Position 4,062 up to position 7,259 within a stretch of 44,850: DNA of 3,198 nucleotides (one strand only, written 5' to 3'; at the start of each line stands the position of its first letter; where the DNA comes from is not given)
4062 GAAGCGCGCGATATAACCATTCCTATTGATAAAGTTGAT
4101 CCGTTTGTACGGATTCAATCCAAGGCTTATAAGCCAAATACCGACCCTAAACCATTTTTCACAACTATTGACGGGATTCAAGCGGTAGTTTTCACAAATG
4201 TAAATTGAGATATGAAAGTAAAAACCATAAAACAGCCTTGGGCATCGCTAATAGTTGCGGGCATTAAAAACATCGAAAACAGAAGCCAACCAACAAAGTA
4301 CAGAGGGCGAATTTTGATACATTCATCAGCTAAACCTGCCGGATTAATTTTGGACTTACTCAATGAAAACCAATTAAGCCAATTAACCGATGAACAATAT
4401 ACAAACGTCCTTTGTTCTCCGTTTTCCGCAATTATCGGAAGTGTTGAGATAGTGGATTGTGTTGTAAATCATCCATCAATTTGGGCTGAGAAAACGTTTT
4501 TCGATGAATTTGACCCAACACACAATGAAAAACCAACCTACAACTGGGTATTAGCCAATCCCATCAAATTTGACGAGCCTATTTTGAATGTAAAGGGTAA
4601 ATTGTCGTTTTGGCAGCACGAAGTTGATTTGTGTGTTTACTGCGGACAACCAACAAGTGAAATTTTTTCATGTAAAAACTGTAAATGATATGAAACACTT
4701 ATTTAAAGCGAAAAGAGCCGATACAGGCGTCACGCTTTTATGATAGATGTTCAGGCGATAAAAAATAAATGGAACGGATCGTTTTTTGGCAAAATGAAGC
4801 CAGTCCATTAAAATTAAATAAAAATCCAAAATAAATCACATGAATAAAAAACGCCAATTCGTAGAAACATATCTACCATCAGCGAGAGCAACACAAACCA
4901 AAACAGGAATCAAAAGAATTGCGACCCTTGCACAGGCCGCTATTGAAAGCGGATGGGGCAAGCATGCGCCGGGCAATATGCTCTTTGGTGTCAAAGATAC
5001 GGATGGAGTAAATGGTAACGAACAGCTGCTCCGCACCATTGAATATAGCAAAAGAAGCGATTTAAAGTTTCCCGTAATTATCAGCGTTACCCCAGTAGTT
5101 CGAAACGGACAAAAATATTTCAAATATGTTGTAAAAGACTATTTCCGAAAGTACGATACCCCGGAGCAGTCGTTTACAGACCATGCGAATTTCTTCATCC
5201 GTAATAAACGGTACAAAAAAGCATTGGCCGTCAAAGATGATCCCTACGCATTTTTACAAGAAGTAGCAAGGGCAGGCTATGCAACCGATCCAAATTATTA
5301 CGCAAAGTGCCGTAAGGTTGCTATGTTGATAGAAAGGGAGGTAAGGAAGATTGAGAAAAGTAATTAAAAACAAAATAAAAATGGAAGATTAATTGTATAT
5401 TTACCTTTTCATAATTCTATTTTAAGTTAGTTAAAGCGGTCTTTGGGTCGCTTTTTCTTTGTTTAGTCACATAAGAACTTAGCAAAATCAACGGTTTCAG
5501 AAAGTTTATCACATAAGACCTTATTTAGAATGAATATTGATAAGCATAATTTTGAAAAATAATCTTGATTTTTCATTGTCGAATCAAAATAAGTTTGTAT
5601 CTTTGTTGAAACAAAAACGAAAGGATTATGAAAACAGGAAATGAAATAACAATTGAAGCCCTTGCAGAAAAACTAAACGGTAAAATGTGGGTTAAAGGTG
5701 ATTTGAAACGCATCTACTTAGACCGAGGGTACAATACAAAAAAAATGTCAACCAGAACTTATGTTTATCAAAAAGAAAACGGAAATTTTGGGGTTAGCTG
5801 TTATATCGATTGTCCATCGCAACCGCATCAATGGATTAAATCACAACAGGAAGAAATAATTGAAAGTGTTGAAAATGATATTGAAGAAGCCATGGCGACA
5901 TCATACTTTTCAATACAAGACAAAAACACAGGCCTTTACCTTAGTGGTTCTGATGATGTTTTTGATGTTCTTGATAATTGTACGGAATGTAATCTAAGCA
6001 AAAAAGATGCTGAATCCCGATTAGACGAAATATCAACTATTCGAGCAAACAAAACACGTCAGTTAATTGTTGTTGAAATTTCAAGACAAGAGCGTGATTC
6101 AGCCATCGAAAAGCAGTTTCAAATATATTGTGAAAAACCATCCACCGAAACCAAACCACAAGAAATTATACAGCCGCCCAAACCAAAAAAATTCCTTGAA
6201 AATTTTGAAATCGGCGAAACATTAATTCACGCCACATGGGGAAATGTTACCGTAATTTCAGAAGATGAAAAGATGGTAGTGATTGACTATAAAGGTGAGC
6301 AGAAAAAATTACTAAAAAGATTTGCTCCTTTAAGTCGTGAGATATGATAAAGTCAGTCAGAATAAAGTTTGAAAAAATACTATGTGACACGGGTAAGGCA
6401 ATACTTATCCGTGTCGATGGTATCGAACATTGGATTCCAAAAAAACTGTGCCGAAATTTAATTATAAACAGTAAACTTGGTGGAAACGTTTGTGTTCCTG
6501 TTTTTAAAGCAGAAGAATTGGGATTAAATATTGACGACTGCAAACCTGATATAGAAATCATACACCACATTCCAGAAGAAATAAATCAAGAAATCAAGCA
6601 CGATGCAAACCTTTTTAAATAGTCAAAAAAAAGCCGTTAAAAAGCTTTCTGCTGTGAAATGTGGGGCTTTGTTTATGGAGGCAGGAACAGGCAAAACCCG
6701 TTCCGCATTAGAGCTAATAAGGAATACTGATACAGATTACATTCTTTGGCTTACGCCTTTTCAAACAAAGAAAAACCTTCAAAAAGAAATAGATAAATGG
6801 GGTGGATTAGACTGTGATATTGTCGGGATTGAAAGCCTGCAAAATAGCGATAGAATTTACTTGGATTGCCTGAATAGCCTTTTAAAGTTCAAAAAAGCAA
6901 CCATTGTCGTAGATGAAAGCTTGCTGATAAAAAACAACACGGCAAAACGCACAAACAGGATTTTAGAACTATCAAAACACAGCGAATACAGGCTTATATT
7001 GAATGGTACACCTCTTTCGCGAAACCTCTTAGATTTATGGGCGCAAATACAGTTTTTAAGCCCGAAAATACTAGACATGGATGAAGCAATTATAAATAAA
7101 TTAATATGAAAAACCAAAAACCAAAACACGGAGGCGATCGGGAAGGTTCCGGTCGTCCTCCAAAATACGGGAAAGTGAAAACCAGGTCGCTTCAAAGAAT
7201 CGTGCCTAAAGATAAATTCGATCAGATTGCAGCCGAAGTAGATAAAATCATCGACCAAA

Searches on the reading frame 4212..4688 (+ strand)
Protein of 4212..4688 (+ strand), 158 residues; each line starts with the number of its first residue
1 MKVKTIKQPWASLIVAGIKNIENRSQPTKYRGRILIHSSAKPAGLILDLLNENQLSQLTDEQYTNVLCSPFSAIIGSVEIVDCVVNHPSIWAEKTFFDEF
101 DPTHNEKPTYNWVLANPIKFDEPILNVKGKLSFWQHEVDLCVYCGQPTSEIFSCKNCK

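Call 72: search_protein_families(library=pfam, proteins=[window:4212-4688:+], max_evalue=0.001)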
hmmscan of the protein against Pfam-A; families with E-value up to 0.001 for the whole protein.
window:4212-4688:+ (158 aa): 1 family
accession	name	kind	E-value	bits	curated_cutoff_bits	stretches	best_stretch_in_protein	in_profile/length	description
PF04266.20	ASCH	-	2e-06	28.9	21.2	1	5-80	2-50/103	ASCH domain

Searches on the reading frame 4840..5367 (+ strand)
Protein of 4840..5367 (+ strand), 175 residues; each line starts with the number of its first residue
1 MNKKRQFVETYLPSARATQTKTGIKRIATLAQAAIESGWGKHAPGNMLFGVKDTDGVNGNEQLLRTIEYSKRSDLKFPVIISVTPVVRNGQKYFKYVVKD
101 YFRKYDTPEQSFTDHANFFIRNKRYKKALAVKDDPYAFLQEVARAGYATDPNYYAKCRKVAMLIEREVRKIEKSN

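Call 72: search_protein_families(library=pfam, proteins=[window:4840-5367:+], max_evalue=0.001)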
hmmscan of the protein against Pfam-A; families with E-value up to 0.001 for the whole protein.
window:4840-5367:+ (175 aa): 1 family
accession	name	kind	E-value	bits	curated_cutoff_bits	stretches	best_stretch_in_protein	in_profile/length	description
PF01832.25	Glucosaminidase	-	8.1e-25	88.3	30.2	1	13-160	2-117/123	Mannosyl-glycoprotein endo-beta-N-acetylglucosaminidase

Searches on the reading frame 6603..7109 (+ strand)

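Call 72: search_protein_families(library=pfam, proteins=[window:6603-7109:+], max_evalue=0.001)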
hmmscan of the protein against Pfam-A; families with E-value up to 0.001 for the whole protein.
window:6603-7109:+ (168 aa): 2 families
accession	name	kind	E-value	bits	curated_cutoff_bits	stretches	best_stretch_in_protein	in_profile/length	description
PF00176.29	SNF2-rel_dom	-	1.7e-12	47.5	24.9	1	93-158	121-184/290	SNF2-related domain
PF13401.12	AAA_22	-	0.00026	21.8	27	1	19-140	6-127/130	AAA domain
